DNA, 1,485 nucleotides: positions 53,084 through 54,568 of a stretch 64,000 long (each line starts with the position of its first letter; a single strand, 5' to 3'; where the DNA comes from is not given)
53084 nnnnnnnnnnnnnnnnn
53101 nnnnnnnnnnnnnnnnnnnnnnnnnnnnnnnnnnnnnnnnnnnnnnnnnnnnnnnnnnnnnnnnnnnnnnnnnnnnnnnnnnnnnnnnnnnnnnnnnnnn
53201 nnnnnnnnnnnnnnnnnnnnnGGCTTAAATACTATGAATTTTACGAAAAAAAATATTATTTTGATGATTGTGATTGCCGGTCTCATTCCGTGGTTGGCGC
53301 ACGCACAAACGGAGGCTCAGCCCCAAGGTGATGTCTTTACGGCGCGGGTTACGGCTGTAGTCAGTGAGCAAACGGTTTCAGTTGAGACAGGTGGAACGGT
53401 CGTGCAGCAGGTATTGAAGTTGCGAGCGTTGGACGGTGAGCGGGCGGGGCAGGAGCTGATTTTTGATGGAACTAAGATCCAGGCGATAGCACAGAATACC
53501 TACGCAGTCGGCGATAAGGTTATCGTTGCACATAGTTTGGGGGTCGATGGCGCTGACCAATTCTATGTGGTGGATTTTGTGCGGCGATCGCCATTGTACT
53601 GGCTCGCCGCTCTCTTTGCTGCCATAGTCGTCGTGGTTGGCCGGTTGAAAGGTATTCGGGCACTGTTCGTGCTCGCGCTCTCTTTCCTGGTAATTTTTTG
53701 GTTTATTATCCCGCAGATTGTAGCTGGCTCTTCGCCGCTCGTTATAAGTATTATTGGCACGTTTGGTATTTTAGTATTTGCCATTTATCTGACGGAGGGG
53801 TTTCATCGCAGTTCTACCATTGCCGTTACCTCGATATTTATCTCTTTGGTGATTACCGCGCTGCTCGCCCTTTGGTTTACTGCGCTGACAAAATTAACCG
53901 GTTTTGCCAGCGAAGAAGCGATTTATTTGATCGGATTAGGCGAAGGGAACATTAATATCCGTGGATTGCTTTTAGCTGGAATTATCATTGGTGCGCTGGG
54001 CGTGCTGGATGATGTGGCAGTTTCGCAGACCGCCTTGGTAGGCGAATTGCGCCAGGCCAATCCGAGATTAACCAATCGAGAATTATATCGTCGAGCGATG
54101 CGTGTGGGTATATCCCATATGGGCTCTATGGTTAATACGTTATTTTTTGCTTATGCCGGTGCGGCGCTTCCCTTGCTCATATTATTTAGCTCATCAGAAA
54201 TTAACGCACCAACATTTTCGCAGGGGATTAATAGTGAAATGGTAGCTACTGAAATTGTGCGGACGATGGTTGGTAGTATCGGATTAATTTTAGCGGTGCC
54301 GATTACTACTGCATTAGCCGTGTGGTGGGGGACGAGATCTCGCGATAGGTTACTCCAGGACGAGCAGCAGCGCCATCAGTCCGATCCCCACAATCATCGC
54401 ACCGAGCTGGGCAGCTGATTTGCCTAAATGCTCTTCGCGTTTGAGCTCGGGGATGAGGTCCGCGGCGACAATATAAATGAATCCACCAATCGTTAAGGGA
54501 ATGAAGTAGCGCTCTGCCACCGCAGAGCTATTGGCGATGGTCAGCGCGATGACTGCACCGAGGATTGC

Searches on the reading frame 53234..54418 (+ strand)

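Call 78: search_protein_families(library=pfam, proteins=[window:53234-54418:+], max_evalue=0.00001)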
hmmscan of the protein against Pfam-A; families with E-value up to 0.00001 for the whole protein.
window:53234-54418:+ (394 aa): 1 family
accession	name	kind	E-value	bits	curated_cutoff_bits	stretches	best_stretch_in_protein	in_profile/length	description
PF07907.16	YibE_F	-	1.8e-73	247.5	27.2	1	121-364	1-241/241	YibE/F-like protein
